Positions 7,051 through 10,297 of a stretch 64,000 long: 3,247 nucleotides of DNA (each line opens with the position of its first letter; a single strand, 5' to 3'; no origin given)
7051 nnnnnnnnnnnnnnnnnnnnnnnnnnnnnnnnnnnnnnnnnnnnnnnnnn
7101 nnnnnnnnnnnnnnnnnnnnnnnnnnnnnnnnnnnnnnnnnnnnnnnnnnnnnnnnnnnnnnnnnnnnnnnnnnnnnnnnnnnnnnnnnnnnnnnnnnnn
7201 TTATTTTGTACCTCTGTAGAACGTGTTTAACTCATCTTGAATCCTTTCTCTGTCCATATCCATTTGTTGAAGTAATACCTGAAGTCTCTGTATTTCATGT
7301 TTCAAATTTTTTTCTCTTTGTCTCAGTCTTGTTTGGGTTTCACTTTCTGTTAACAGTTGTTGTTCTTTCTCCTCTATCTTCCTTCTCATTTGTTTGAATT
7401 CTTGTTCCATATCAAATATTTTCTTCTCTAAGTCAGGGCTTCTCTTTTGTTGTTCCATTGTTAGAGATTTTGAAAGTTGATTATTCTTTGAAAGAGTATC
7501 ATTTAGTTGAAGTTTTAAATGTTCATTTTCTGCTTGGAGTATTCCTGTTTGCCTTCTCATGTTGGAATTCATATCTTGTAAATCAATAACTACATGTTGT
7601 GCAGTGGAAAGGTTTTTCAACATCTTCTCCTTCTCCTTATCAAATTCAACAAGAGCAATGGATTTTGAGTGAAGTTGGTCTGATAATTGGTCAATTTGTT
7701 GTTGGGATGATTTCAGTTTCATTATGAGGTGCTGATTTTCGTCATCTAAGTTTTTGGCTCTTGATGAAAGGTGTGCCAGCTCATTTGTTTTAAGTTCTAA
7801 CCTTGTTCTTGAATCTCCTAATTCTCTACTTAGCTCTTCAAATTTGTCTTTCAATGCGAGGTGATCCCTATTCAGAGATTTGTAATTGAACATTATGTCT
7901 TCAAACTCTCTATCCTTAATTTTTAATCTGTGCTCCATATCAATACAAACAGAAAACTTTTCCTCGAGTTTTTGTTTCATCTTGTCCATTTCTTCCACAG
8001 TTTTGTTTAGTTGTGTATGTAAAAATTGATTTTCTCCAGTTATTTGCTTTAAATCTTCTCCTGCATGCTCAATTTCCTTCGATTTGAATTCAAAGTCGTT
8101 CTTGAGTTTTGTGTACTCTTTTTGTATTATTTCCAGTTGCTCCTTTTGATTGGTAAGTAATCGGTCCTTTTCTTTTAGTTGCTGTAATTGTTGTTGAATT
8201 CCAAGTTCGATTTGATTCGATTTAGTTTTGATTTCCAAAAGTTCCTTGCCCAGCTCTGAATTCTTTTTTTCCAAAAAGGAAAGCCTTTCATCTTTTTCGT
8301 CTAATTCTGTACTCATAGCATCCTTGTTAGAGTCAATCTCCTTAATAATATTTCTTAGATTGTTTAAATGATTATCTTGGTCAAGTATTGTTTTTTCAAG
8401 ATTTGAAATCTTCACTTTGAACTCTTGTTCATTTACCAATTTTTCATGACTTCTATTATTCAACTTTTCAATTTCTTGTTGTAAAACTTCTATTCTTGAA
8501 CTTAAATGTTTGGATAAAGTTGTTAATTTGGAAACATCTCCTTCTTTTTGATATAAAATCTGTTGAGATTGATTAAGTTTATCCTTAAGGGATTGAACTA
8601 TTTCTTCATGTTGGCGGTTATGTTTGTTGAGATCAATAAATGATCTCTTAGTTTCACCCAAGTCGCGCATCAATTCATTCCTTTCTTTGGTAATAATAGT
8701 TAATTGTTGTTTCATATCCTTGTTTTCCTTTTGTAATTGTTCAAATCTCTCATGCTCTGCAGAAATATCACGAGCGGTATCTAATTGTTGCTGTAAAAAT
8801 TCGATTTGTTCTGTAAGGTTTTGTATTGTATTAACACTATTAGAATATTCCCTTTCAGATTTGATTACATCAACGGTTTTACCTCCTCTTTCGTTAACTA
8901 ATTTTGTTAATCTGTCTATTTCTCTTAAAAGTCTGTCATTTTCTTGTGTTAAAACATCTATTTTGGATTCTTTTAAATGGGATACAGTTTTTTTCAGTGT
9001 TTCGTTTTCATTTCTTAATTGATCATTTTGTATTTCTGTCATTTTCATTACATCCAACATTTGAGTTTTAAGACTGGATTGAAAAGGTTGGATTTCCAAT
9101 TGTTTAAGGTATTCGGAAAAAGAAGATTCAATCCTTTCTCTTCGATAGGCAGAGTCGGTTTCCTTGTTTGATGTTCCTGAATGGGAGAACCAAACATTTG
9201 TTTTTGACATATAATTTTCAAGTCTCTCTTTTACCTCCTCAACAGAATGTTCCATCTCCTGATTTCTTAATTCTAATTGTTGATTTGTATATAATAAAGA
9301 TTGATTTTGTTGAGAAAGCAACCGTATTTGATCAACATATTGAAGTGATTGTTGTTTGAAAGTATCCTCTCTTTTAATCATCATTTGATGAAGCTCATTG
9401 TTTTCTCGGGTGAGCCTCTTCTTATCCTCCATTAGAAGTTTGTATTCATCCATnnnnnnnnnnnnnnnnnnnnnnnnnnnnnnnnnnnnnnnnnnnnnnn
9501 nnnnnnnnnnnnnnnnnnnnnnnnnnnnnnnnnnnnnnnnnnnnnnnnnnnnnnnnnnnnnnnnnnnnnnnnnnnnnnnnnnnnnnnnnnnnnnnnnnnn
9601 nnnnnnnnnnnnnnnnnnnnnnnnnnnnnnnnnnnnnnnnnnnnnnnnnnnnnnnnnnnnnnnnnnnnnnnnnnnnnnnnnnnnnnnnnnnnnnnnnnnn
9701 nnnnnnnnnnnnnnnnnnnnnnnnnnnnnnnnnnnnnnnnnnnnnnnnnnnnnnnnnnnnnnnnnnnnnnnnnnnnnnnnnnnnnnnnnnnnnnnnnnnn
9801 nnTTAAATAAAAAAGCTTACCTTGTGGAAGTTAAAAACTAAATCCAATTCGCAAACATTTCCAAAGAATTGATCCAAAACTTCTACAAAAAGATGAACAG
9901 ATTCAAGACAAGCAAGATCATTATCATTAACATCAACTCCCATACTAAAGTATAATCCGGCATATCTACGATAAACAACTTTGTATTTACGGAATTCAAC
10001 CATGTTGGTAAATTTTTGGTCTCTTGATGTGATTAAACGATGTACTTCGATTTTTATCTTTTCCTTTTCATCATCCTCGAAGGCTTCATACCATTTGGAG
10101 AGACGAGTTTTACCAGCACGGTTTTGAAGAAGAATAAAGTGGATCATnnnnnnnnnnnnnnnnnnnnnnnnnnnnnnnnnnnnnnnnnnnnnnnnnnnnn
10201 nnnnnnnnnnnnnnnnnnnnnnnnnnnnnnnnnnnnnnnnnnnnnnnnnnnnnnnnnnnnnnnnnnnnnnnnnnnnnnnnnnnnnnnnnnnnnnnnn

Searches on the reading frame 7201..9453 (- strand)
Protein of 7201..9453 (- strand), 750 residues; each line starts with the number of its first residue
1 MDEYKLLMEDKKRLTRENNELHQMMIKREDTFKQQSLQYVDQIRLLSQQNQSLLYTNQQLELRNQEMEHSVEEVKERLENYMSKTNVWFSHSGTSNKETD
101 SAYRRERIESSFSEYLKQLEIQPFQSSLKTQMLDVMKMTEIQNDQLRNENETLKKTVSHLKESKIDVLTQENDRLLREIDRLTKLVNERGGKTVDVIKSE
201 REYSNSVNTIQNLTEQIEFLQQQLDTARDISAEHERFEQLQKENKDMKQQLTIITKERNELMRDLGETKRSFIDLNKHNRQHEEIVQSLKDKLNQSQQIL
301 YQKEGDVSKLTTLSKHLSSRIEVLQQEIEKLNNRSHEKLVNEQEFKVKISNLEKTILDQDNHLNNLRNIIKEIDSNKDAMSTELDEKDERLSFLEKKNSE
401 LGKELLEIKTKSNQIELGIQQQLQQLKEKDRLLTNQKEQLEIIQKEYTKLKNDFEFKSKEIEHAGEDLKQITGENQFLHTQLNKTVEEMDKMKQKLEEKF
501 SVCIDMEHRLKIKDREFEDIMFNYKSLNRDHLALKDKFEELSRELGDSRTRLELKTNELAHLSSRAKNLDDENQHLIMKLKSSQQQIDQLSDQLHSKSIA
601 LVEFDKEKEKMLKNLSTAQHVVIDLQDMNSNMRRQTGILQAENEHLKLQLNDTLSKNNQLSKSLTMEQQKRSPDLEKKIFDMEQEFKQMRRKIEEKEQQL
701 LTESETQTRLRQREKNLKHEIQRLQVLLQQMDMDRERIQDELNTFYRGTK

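Call 6: search_protein_families(library=pfam, proteins=[window:7201-9453:-], max_evalue=0.01)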
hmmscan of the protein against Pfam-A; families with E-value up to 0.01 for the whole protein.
window:7201-9453:- (750 aa): 1 family
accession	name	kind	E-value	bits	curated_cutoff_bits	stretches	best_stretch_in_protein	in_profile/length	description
PF10498.14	IFT57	-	0.0062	16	40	1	442-514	265-337/360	Intra-flagellar transport protein 57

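Call 25: find_homologous_proteins(query=window:7201-9453:-)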
Query window:7201-9453:- (750 aa): 1 proteins with E <= 0.001 among 8000 candidates.
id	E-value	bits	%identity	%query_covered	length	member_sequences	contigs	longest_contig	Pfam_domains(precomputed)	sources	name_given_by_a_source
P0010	0.0e+0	1516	100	100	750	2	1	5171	-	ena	-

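Call 36: search_solved_structures(query=window:7201-9453:-, max_evalue=0.01)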
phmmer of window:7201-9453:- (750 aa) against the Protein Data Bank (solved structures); distinct sequences matched with E-value up to 0.01: 2.
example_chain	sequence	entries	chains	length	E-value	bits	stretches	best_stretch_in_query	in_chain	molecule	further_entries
2sas_A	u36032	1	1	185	0.0011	21.1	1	490-546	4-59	SARCOPLASMIC CALCIUM-BINDING PROTEIN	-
1k8r_B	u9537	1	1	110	0.006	18.7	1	491-566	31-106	Protein kinase byr2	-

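Call 45: find_encoding_contigs(protein=P0010, flank=10000, max_places=10)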
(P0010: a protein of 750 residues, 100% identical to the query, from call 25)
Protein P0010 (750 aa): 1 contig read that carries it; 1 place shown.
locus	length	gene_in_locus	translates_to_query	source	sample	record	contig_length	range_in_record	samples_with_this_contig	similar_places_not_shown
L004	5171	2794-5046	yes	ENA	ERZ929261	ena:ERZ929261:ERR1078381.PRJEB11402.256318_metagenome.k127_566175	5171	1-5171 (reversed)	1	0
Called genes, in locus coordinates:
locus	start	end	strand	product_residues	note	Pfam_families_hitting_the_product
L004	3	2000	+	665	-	?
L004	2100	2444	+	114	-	PF01217:Clat_adaptor_s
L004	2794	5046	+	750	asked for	-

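Call 72: search_protein_representatives(protein=window:7201-9453:-)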
Query: 750 residues. Proteins with E-value up to 0.001 (for the whole library): 45; up to 1e-10: 9; up to 1e-30: 4. The best 45 are listed.
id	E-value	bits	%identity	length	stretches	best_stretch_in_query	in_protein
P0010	0.0e+00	1515.9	100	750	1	1-750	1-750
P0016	3.3e-42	161.6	27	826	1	2-739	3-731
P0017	2.7e-34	135.5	27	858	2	261-698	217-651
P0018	5.3e-32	127.9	26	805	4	41-703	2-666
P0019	7.1e-17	77.9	23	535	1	321-742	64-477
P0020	8.8e-16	74.3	21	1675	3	282-741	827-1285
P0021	1.1e-15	74.0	27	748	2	257-730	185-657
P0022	1.1e-12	64.1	23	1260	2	114-742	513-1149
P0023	9.0e-12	61.1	23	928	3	349-630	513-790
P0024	6.9e-10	54.9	22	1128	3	182-717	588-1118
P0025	1.3e-09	53.9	23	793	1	353-724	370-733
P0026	1.4e-09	53.8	24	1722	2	358-742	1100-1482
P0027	2.1e-09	53.2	26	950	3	362-744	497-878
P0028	1.4e-07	47.2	22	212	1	465-666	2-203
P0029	1.9e-07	46.8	25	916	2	288-549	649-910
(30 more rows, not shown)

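Call 73: find_encoding_contigs(protein=P0016, flank=3000, max_places=3)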
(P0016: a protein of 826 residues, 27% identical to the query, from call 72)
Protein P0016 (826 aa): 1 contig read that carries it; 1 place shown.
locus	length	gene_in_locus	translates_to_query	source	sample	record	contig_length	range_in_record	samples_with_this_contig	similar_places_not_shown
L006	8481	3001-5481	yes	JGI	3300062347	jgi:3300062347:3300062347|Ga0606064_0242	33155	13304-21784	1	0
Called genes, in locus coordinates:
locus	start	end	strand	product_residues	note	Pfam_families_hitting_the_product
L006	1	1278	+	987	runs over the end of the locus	PF00133:tRNA-synt_1, PF09334:tRNA-synt_1g (faint), PF08264:Anticodon_1, PF19302:DUF5915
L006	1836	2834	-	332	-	PF02037:SAP (weak)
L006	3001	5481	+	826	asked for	PF19220:Rod_CreS (weak)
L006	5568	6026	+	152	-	-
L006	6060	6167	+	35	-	-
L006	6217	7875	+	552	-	-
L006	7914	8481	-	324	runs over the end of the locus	-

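Call 75: find_encoding_contigs(protein=P0017, flank=3000, max_places=3)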
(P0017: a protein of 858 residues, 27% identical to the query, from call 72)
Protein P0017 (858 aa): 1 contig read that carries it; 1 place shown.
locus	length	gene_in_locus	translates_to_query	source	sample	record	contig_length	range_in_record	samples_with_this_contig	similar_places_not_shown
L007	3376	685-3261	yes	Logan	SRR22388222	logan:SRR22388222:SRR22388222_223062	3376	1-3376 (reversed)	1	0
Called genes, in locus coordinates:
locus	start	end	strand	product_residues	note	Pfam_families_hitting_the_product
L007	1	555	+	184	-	?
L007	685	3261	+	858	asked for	-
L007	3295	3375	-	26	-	?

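Call 76: find_encoding_contigs(protein=P0018, flank=3000, max_places=3)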
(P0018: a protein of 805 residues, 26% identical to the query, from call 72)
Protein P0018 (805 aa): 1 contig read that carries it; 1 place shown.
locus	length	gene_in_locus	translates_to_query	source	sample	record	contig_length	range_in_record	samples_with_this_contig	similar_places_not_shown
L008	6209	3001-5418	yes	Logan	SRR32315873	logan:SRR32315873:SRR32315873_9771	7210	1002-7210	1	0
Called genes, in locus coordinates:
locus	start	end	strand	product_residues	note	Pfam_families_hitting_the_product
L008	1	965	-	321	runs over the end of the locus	PF01370:Epimerase (weak), PF05368:NmrA, PF13460:NAD_binding_10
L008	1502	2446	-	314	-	PF03446:NAD_binding_2, PF14833:NAD_binding_11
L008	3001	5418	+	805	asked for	PF24161:CCDC39 (faint)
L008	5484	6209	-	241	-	?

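Call 81: search_protein_families(library=pfam, proteins=[P0016, P0017, P0018], max_evalue=0.1)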
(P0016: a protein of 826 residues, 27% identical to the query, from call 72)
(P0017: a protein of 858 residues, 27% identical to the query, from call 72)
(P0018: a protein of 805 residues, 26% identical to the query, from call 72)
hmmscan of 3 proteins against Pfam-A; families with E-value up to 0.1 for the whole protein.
P0016 (826 aa): 2 families
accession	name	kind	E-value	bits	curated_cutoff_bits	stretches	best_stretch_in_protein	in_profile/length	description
PF19220.6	Rod_CreS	-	4.8e-05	23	100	1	345-499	7-161/359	Crescentin, rod domain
PF08826.15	DMPK_coil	-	0.0011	19.5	22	1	232-268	18-54/61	DMPK coiled coil domain like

P0017 (858 aa): 3 families
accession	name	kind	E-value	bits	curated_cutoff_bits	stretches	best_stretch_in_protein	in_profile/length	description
PF25450.1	Rab11-FIP3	-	0.0098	16.6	31.9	1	483-596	5-122/125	Rab11-FIP3-like domain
PF07033.16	Orthopox_B11R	-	0.011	16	25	0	658-683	7-32/71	Orthopoxvirus B11R protein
PF14197.11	Cep57_CLD_2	-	0.019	15.5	27.1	1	346-408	11-66/67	Centrosome localisation domain of PPC89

P0018 (805 aa): 6 families
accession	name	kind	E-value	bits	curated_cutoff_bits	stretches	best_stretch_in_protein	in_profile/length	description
PF07989.16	Cnn_1N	-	0.00039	21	28.5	1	237-295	13-72/74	Centrosomin N-terminal motif 1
PF13851.11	GAS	-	0.0032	17.3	32.3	1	392-516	26-143/200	Growth-arrest specific micro-tubule binding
PF19111.5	DUF5798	-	0.006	17.2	27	1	109-168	24-83/89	Family of unknown function (DUF5798)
PF04102.17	SlyX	-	0.0066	17.5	30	1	639-690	2-53/67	SlyX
PF13874.11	Nup54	-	0.0088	16.5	30.5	1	547-649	37-140/140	Nucleoporin complex subunit 54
PF13863.11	DUF4200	-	0.011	16.5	29.7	1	257-347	15-105/119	Domain of unknown function (DUF4200)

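Call 90: find_encoding_contigs(protein=P0021, flank=3000, max_places=3)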
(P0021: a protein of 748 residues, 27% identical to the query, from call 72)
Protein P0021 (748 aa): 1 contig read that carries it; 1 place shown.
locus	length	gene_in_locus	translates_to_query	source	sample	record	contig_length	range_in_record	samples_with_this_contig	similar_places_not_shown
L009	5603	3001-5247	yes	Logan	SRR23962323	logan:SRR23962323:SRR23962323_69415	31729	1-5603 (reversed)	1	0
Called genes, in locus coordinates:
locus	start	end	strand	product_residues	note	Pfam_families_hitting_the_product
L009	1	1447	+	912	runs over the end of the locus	PF02493:MORN (faint)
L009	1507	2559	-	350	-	-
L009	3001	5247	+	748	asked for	-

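Call 95: search_solved_structures(query=A4, max_evalue=0.001)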
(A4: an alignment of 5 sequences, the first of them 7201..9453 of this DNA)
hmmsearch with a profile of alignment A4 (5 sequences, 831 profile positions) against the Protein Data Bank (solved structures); distinct sequences matched with E-value up to 0.001: 3.
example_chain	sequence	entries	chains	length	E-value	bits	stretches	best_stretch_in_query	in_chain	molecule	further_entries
7bji_A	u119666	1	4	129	4.5e-07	31.7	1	9-115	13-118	Centrosomal protein of 135 kDa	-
4lin_A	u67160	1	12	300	9.1e-05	24.1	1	259-378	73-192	Tail needle protein gp26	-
2yo3_A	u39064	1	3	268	0.00096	20.7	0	722-780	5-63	GENERAL CONTROL PROTEIN GCN4, PUTATIVE INNER MEMBRANE PROTEIN, GENERAL CONTROL PROTEIN GCN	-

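Call 97: search_solved_structures(query=A4, max_evalue=0.00001, show_alignments=1)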
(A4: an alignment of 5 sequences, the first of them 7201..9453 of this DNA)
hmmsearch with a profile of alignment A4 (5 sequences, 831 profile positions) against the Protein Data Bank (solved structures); distinct sequences matched with E-value up to 0.00001: 1.
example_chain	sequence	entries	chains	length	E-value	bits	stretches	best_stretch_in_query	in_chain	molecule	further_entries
7bji_A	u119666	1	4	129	4.5e-07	31.7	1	9-115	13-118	Centrosomal protein of 135 kDa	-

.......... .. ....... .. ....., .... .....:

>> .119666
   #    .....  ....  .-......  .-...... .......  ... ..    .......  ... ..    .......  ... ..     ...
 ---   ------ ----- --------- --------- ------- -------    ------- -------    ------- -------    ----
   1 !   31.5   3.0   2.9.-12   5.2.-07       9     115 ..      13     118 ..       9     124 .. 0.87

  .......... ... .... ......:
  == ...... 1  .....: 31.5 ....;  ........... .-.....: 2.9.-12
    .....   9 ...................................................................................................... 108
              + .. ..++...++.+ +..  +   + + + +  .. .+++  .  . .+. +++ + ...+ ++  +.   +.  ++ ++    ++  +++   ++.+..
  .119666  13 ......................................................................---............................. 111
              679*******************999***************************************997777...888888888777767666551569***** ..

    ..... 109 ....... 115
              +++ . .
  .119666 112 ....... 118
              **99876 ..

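Call 110: search_solved_structures(query=P0022, max_evalue=0.00001)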
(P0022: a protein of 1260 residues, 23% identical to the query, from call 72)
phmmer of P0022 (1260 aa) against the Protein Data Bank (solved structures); distinct sequences matched with E-value up to 0.00001: 4.
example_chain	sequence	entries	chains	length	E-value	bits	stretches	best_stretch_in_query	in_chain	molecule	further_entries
7bji_A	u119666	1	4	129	6.2e-41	143.7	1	66-187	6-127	Centrosomal protein of 135 kDa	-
9qzc_q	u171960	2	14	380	1.5e-14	56.4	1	5-149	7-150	Centrosomal protein, putative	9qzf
5fcn_B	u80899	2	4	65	6.3e-11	44.4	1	82-145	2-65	Centrosomal protein of 135 kDa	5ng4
5fcm_A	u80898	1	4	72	1e-07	33.7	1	5-60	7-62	Basal body protein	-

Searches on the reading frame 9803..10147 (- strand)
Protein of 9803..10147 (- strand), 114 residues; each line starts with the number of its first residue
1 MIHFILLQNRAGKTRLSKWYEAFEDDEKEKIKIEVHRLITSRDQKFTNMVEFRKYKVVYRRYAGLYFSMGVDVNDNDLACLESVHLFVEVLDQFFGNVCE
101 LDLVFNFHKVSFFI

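Call 6: search_protein_families(library=pfam, proteins=[window:9803-10147:-], max_evalue=0.01)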
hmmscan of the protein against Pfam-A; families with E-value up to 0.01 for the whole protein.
window:9803-10147:- (114 aa): 2 families
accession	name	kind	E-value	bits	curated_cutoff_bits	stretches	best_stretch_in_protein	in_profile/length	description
PF01217.26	Clat_adaptor_s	-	1e-43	149.1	22.5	1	1-112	1-112/142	Clathrin adaptor complex small chain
PF06589.16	CRA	-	0.008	16.6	26.6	1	18-63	48-93/123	Circumsporozoite-related antigen (CRA)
